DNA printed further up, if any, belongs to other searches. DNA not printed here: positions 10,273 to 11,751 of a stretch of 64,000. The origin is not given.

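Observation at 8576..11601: SerB-like phosphatase + MpgS-like (GT55) + GpgS-like (GT81) gene triplet: candidate glycosyl-glycerate compatible-solute pathway, possibly two-step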

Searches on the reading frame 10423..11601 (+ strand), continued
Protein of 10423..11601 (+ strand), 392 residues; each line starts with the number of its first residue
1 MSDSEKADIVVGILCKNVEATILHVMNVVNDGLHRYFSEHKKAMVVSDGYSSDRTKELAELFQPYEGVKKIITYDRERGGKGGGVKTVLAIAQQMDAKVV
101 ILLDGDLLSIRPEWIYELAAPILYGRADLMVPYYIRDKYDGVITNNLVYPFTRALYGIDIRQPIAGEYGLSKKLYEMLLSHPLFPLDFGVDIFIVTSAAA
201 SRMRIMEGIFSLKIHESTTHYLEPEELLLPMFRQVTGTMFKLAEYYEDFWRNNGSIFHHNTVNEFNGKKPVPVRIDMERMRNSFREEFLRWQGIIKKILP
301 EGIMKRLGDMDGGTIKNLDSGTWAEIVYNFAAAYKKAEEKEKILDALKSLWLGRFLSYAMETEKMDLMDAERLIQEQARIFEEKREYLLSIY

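Call 45: find_homologous_proteins(query=P0273, max_evalue=0.001)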
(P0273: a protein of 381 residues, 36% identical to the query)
Query P0273 (381 aa): 8000 proteins with E <= 0.001 among 8000 candidates; the best 120 are listed.
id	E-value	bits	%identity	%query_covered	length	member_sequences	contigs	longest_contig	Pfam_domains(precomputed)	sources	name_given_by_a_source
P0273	1.8e-250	848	100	100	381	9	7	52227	PF21969.3,PF00535.33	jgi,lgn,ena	-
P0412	1.9e-227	772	89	100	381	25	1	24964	PF21969.3,PF00535.33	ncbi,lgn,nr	ncbi:MAG: glucosylglycerate synthase [Thermococcaceae archaeon]|nr:glucosylglycerate synthase [Therm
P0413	1.5e-218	743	85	100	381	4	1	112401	PF21969.3,PF00535.33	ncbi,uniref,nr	ncbi:glycosyltransferase [Thermococcus sp. EP1]|uniref:glycosyltransferase n=1 Tax=Thermococcus sp. 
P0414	1.0e-217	740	85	100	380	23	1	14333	PF21969.3,PF00535.33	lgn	-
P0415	3.8e-217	739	84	100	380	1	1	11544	PF21969.3,PF00535.33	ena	-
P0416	3.9e-217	739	85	100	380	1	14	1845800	PF21969.3,PF00535.33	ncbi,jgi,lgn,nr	ncbi:MAG TPA: glycosyltransferase [Thermococcaceae archaeon]|nr:glycosyltransferase [Thermococcus si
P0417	4.1e-217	738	85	100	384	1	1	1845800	PF21969.3,PF00535.33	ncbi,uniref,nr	ncbi:Probable glycosyltransferase [Thermococcus sibiricus MM 739]|uniref:Probable glycosyltransferas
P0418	4.7e-217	738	84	100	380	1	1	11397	PF21969.3,PF00535.33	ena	-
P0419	6.1e-217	738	85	100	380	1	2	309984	PF21969.3,PF00535.33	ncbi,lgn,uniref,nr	ncbi:glycosyltransferase [Thermococcus sp.]|uniref:glycosyltransferase n=1 Tax=Thermococcus sp. TaxI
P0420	6.2e-217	738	84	100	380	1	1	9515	PF21969.3,PF00535.33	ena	-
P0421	1.1e-216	737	84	100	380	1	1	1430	PF21969.3,PF00535.33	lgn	-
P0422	1.2e-216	737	84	100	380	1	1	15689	PF21969.3,PF00535.33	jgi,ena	-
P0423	1.5e-216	737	84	100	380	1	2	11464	PF21969.3,PF00535.33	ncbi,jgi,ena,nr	ncbi:glycosyltransferase [Thermococci archaeon]|nr:MAG: glycosyltransferase [Thermococci archaeon]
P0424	1.5e-216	737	84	100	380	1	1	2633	PF21969.3,PF00535.33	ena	-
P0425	2.4e-216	736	84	100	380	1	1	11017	PF21969.3,PF00535.33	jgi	-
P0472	2.1e-188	644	74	100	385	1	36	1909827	PF21969.3,PF00535.33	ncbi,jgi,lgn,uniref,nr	ncbi:glycosyltransferase [Pyrococcus furiosus DSM 3638]|uniref:Glycosyltransferase 2-like domain-con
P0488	1.3e-121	424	54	99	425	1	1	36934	PF13641.13,PF00535.33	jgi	-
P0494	5.8e-118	412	54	99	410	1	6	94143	PF00535.33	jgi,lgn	jgi:hypothetical protein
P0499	1.3e-116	408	52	99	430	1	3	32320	-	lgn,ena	-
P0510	1.3e-115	404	52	99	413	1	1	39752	PF00535.33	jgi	-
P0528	6.8e-115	402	52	99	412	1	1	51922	PF00535.33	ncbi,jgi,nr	ncbi:MAG: glycosyltransferase [Chloroflexi bacterium]|nr:glycosyltransferase [Chloroflexota bacteriu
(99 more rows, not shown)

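Call 46: find_encoding_contigs(protein=P0472, flank=6000, max_places=1)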
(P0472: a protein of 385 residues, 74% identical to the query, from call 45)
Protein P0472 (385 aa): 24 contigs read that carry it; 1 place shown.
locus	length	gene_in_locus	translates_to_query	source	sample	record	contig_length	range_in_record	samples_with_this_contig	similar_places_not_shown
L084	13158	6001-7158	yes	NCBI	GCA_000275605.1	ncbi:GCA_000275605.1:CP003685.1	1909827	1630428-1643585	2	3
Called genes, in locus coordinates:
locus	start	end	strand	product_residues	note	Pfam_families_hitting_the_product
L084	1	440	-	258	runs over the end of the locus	PF02080:TrkA_C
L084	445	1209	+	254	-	PF01135:PCMT, PF13649:Methyltransf_25, PF13847:Methyltransf_31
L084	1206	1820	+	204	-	PF00702:Hydrolase, PF12710:HAD, PF08282:Hydrolase_3 (weak)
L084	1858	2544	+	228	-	PF00121:TIM, PF05690:ThiG (weak)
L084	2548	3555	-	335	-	PF01408:GFO_IDH_MocA, PF02894:GFO_IDH_MocA_C, PF22725:GFO_IDH_MocA_C3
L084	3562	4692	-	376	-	PF01385:OrfB_IS605 (faint), PF07282:Cas12f1-like_TNB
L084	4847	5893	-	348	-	PF01408:GFO_IDH_MocA, PF03447:NAD_binding_3, PF02894:GFO_IDH_MocA_C, PF22725:GFO_IDH_MocA_C3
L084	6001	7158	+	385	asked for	PF00535:Glycos_transf_2, PF21969:MGS_GT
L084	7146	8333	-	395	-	PF14938:SNAP (faint)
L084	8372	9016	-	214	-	PF01876:RNase_P_p30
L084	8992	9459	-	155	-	PF01877:RNA_binding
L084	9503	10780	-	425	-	PF00919:UPF0004, PF04055:Radical_SAM, PF01938:TRAM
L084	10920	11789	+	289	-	PF10418:DHODB_Fe-S_bind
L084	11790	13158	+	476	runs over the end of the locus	PF14691:Fer4_20, PF01946:Thi4 (weak), PF01266:DAO (weak), PF03486:HI0933_like (weak), PF07992:Pyr_redox_2, PF13450:NAD_binding_8, PF13738:Pyr_redox_3, PF00070:Pyr_redox, +10 more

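Call 47: find_encoding_contigs(protein=P0528, flank=6000, max_places=1)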
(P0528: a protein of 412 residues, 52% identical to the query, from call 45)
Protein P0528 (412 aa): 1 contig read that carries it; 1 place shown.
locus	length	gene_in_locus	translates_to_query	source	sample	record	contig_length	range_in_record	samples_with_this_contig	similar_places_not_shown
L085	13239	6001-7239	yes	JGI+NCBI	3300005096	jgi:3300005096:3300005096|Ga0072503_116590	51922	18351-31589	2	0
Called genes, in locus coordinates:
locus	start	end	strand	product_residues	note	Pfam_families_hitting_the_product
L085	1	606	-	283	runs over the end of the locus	PF00528:BPD_transp_1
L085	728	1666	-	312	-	PF00528:BPD_transp_1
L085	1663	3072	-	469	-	PF01547:SBP_bac_1, PF13416:SBP_bac_8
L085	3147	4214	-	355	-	PF00356:LacI, PF00532:Peripla_BP_1, PF13377:Peripla_BP_3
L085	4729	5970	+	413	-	PF00534:Glycos_transf_1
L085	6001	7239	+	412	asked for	PF00535:Glycos_transf_2 (weak)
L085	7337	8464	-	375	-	PF01476:LysM, PF23473:LysM3_LYK4_5 (faint), PF01476:LysM (weak), PF01551:Peptidase_M23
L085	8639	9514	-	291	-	PF01555:N6_N4_Mtase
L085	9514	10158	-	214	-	PF01725:Ham1p_like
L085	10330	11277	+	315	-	PF13793:Pribosyltran_N, PF00156:Pribosyltran, PF14572:Pribosyl_synth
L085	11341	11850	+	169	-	PF14584:DUF4446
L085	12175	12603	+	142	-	PF04519:Bactofilin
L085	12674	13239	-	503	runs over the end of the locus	PF13506:Glyco_transf_21, PF13641:Glyco_tranf_2_3, PF00535:Glycos_transf_2, PF13632:Glyco_trans_2_3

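Call 48: find_encoding_contigs(protein=P0494, flank=6000, max_places=1)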
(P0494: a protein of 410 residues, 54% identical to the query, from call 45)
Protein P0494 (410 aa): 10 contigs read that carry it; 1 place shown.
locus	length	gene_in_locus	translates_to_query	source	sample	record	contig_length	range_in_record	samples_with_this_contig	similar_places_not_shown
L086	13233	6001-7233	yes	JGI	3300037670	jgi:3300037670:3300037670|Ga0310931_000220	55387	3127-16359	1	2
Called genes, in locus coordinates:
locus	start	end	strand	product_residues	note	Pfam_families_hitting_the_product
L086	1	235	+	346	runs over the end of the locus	PF01408:GFO_IDH_MocA, PF22725:GFO_IDH_MocA_C3, PF02894:GFO_IDH_MocA_C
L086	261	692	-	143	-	PF01850:PIN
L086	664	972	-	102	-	-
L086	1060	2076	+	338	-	PF01408:GFO_IDH_MocA, PF02894:GFO_IDH_MocA_C, PF22725:GFO_IDH_MocA_C3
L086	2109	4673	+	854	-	PF11897:DUF3417, PF00343:Phosphorylase, PF28476:GlgP_C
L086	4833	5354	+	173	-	-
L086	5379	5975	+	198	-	PF13692:Glyco_trans_1_4 (weak), PF00534:Glycos_transf_1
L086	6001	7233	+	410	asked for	PF00535:Glycos_transf_2 (weak)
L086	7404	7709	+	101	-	-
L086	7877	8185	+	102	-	PF03992:ABM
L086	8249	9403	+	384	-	PF00465:Fe-ADH, PF13685:Fe-ADH_2, PF25137:ADH_Fe_C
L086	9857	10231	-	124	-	-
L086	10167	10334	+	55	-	-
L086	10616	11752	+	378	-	PF00149:Metallophos, PF12850:Metallophos_2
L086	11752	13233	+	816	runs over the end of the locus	-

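Call 49: predict_structure(alignment_id=A2)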
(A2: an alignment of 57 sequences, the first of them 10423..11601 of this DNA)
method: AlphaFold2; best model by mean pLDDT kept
length: 392 residues; sequences in the alignment: 57
mean_pLDDT: 88.8   pTM: 0.90
mean pLDDT of the five models: 88.8, 87.9, 87.6, 84.4, 82.7
residues with pLDDT >= 90: 246; 70-90: 108; 50-70: 36; < 50: 2
segments of 3 or more residues with pLDDT < 50: none
pLDDT, mean of each block of 10 residues (from residue 1): 82 93 97 97 94 93 96 87 95 98 91 96 97 84 84 89 77 98 94 94 91 65 73 92 95 70 76 84 89 95 80 66 97 95 95 90 88 91 93 92
secondary structure, 60 per line:
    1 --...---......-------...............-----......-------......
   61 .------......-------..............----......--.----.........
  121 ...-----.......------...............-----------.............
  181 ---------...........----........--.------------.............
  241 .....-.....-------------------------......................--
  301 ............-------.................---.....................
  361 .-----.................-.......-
elements in order: E9-14 H22-36 E42-47 H55-61 E68-73 H81-94 E99-104 H112-123 E129-135 H142-156 E168-171 H172-180 H190-200 E205-212 H228-245 H247-251 H277-298 H301-312 H320-336 H340-361 H367-383 H385-391

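Call 52: fold_search(model_id=the predicted structure, library=pdb)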
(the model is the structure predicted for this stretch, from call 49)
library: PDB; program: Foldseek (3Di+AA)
matches with E <= 10: 849; with E <= 0.001: 162
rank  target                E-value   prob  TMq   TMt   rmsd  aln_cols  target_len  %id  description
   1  2y4j_A                8.9e-13  1.00  0.73  0.76   6.1       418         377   16  MANNOSYLGLYCERATE SYNTHASE IN COMPLEX WITH LACTATE (released 2011-02-02)
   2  2y4j_B                1.9e-12  1.00  0.75  0.77   5.9       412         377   17  MANNOSYLGLYCERATE SYNTHASE IN COMPLEX WITH LACTATE (released 2011-02-02)
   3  2y4k_A                2.8e-12  1.00  0.73  0.75   6.0       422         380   17  MANNOSYLGLYCERATE SYNTHASE IN COMPLEX WITH MG-GDP (released 2011-02-02)
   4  2bo7_A                3.6e-12  1.00  0.75  0.78   5.3       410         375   17  DISSECTION OF MANNOSYLGLYCERATE SYNTHASE: AN ARCHETYPAL MANNOSYLTRANSFERASE (released 2005-06-06)
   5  2y4m_A                5.6e-12  1.00  0.70  0.72   5.3       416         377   18  MANNOSYLGLYCERATE SYNTHASE IN COMPLEX WITH GDP-Mannose (released 2011-02-02)
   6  2bo4_A                9.2e-12  1.00  0.66  0.68   7.2       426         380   16  Dissection of mannosylglycerate synthase: an archetypal mannosyltransferase (released 2005-06-06)
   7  2y4l_B                1.1e-11  1.00  0.75  0.78   4.4       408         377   17  MANNOSYLGLYCERATE SYNTHASE IN COMPLEX WITH Manganese and GDP (released 2011-02-02)
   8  2y4k_B                2.8e-11  1.00  0.72  0.75   6.1       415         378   17  MANNOSYLGLYCERATE SYNTHASE IN COMPLEX WITH MG-GDP (released 2011-02-02)
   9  5jqx_C                6.4e-09  1.00  0.47  0.65   3.1       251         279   25  Crystal structure of glucosyl-3-phosphoglycerate synthase from Mycobacterium tuberculosis in complex with phosphoglyce (released 2017-05-24)
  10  5jqx_A                9.0e-09  1.00  0.47  0.64  12.5       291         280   21  Crystal structure of glucosyl-3-phosphoglycerate synthase from Mycobacterium tuberculosis in complex with phosphoglyce (released 2017-05-24)
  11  5juc                  1.6e-08  1.00  0.46  0.63   3.6       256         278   23  Crystal structure of glucosyl-3-phosphoglycerate synthase from Mycobacterium tuberculosis in complex with Mn2+, uridine- (released 2017-05-24)
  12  4y7f                  3.5e-08  1.00  0.48  0.66   3.0       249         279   25  Crystal structure of glucosyl-3-phosphoglycerate synthase from Mycobacterium tuberculosis in complex with Mn2+, uridine- (released 2015-07-15)
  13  4dec                  4.2e-08  1.00  0.47  0.64   3.3       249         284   25  Crystal structure of glucosyl-3-phosphoglycerate synthase from Mycobacterium tuberculosis in complex with Mn2+, uridine- (released 2012-06-06)
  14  7pd5                  4.4e-08  1.00  0.47  0.59   3.5       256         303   20  Crystal structure of Mycobacterium hassiacum glucosyl-3-phosphoglycerate synthase at pH 5.5 in complex with 4-aminobenzo (released 2023-02-15)
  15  5mlz                  4.4e-08  1.00  0.45  0.49  12.0       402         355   15  Dolichyl phosphate mannose synthase in complex with GDP and Mg2+ (released 2017-08-09)
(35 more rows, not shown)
